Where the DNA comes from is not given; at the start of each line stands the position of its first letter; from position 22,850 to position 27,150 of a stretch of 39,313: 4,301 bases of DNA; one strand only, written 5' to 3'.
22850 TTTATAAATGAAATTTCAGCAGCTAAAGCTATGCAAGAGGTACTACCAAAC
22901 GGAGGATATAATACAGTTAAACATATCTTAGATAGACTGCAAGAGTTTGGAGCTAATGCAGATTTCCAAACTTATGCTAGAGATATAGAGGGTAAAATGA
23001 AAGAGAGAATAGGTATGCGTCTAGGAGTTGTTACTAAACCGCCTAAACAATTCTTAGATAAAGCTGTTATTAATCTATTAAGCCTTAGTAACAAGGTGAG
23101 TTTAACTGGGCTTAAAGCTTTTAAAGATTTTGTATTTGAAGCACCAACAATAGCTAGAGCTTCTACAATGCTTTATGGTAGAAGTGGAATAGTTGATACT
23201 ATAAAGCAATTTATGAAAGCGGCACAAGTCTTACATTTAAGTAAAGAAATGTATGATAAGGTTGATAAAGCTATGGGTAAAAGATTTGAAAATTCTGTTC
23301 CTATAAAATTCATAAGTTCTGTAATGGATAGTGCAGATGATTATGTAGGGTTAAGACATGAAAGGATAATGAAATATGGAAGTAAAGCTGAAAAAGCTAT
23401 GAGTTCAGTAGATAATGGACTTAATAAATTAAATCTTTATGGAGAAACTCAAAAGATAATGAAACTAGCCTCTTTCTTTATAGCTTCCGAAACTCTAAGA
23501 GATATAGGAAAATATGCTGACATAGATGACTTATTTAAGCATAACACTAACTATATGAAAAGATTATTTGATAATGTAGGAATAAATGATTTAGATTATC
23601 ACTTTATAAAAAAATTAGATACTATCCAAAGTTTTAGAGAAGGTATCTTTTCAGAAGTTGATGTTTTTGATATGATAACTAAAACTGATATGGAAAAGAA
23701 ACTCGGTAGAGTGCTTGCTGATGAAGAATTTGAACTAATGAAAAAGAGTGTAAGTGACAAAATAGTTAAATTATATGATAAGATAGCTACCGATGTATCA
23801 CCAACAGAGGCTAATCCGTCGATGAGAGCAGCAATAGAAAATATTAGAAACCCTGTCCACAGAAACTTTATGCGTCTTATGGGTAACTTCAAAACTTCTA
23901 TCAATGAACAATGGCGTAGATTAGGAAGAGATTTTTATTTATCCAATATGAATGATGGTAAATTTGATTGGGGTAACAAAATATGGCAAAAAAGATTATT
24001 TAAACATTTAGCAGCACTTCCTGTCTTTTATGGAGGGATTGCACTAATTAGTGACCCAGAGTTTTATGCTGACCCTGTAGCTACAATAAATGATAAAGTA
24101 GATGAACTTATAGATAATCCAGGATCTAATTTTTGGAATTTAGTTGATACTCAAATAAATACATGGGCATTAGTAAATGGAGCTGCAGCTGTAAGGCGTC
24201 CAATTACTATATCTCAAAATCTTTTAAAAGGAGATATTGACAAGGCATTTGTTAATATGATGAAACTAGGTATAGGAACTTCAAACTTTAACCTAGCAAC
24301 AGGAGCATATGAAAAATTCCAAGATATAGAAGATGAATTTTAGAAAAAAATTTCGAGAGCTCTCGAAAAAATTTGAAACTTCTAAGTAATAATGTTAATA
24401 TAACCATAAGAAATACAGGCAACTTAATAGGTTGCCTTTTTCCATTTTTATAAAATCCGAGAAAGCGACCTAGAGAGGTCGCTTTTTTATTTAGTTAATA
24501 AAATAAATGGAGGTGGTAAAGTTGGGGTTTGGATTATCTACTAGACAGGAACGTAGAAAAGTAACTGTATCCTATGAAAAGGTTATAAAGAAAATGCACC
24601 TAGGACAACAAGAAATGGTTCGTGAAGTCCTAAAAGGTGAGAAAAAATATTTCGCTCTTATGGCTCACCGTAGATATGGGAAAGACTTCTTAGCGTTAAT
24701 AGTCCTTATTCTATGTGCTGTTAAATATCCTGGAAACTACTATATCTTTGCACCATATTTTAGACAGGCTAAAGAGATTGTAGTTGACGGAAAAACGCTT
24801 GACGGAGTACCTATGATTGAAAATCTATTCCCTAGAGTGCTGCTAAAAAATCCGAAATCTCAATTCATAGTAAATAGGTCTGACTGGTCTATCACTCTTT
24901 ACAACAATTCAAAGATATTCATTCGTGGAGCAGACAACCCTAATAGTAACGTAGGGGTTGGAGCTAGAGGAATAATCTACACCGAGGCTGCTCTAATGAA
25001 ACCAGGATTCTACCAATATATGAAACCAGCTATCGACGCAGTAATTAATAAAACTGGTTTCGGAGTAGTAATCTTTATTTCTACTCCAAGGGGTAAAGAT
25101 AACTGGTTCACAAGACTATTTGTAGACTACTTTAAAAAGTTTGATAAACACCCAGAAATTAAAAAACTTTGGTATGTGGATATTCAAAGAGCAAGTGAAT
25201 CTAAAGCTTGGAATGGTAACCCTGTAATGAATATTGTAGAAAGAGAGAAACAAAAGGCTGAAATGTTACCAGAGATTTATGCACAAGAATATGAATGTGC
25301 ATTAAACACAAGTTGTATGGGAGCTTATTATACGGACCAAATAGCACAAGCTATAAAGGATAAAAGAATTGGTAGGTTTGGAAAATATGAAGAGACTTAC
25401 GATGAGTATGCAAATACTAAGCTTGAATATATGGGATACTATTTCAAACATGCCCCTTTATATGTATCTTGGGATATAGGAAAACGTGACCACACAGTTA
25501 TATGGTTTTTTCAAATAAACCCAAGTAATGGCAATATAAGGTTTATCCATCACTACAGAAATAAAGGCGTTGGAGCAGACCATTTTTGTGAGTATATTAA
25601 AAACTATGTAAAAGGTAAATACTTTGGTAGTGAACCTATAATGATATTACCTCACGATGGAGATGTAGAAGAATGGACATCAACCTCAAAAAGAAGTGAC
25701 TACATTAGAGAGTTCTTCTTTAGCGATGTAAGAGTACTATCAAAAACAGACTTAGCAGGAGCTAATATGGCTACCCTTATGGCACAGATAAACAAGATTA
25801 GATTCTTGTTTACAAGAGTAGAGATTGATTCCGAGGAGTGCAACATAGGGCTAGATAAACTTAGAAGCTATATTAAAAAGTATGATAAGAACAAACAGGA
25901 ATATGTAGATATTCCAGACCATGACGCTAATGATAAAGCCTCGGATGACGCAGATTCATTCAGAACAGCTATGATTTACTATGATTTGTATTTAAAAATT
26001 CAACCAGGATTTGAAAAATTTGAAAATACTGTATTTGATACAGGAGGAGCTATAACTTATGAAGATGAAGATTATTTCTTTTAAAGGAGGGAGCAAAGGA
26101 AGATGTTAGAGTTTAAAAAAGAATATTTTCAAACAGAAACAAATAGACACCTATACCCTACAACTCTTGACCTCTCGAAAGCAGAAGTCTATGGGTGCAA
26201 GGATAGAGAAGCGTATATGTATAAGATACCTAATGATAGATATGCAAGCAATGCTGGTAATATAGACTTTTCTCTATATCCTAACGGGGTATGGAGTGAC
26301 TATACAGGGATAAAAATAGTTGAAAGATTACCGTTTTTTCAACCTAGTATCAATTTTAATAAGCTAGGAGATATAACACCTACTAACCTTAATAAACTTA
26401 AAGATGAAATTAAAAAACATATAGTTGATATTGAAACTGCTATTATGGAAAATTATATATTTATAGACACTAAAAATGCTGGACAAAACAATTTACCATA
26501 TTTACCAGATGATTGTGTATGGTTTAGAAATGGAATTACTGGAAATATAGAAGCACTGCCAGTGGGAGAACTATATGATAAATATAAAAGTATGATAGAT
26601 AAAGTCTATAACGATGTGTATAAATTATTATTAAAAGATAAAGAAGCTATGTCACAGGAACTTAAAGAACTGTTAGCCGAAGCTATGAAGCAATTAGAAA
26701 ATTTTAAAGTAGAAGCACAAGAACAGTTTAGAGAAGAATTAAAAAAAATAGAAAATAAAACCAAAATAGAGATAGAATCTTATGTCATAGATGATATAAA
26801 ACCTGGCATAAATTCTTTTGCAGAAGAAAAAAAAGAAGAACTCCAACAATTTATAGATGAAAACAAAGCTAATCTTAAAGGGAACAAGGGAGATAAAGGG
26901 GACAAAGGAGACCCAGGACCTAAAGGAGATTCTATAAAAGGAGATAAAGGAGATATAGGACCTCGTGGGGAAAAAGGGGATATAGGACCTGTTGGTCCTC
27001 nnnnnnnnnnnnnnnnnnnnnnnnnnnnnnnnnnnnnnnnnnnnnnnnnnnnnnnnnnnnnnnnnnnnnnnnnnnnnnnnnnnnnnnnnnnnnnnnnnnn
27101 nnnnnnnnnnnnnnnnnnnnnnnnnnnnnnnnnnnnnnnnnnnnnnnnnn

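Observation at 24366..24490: Promoter-like 24-mer followed immediately by two intrinsic terminators, duplicated at 36043: late-gene antitermination switch or small RNAs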

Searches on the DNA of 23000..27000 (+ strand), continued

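Call 68: search_rna_families(source=window, start=24300, end=24560, threshold=evalue, max_evalue=5)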
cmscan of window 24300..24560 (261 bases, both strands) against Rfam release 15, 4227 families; matches with E-value up to 5: 17.
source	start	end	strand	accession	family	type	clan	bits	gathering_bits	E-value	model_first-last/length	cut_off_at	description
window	24418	24488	+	RF02379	csRNA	Gene; sRNA;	-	26.1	57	0.15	1-93/93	no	Cia-dependent small RNA csRNA1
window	24440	24507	+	RF00433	Hsp90_CRE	Cis-reg; thermoregulator;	-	25.8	50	0.0062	68-134/152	no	Hsp90 cis-regulatory element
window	24357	24484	+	RF01619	ceN115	Gene; sRNA;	-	24.1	44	0.0035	1-159/159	no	C. elegans sRNA ceN115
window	24344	24451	-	RF01808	MicX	Gene; sRNA;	-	23.3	75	0.0025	1-194/194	no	MicX Vibrio cholerae sRNA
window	24375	24494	+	RF04182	GibS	Gene; sRNA;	-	22.2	115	0.42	1-142/142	no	GibS sRNA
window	24343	24383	+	RF04355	Plastid-atpF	Intron;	-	20.5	52.5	1.8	1-53/53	no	Plastid-atpF group II-D1 intron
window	24414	24520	+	RF02527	SSRC38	Gene; sRNA;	-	19.5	80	0.21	1-166/166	no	Streptococcus sRNA SSRC38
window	24412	24519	-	RF02747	FtrA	Gene; sRNA;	-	19.5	134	1.4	1-111/111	no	Francisella sRNA A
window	24345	24449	-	RF01775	RsaOG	Gene; sRNA;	-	18.1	50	1.4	1-147/147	no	RNA S.aureus Orsay G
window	24362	24504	-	RF02070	STnc300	Gene; sRNA;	-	17.7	80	4.9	1-159/159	no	Salmonella enterica sRNA STnc300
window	24337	24388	+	RF00433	Hsp90_CRE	Cis-reg; thermoregulator;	-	16.3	50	1.4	1-152/152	no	Hsp90 cis-regulatory element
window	24460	24560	-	RF00082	SraG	Gene; sRNA;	-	15.7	50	1.9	78-177/177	5'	SraG RNA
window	24402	24496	+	RF00558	L20_leader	Cis-reg; leader;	-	15.5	58.7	1.3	1-127/127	no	Ribosomal protein L20 leader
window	24453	24520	-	RF02059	STnc50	Gene; sRNA;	-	15.5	55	4.7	1-84/84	no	Salmonella enterica sRNA STnc40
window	24333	24494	+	RF02079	STnc180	Gene; sRNA;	-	15.3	50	0.76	1-208/208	no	Enterobacterial sRNA STnc180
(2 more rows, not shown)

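Call 93: search_with_rna_model(model_id=R1, sources=[L059, L060, L061, L062], max_evalue=1, show_alignments=3)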
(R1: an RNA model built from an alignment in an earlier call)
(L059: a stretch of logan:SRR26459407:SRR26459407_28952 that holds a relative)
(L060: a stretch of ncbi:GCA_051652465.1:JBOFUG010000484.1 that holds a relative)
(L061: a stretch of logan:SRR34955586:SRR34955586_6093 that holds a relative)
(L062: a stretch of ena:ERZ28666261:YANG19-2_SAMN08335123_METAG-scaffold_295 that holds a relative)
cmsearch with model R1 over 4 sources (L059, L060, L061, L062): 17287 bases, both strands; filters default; matches with E-value up to 1: 4.
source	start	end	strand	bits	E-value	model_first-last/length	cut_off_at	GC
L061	1276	1366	+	74.6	1.6e-13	1-89/89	no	0.34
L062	1381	1473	+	63.5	3.4e-11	1-89/89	no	0.32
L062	1381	1473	-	49.3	2.9e-08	1-89/89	no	0.32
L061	1276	1366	-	39.3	3.3e-06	1-89/89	no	0.34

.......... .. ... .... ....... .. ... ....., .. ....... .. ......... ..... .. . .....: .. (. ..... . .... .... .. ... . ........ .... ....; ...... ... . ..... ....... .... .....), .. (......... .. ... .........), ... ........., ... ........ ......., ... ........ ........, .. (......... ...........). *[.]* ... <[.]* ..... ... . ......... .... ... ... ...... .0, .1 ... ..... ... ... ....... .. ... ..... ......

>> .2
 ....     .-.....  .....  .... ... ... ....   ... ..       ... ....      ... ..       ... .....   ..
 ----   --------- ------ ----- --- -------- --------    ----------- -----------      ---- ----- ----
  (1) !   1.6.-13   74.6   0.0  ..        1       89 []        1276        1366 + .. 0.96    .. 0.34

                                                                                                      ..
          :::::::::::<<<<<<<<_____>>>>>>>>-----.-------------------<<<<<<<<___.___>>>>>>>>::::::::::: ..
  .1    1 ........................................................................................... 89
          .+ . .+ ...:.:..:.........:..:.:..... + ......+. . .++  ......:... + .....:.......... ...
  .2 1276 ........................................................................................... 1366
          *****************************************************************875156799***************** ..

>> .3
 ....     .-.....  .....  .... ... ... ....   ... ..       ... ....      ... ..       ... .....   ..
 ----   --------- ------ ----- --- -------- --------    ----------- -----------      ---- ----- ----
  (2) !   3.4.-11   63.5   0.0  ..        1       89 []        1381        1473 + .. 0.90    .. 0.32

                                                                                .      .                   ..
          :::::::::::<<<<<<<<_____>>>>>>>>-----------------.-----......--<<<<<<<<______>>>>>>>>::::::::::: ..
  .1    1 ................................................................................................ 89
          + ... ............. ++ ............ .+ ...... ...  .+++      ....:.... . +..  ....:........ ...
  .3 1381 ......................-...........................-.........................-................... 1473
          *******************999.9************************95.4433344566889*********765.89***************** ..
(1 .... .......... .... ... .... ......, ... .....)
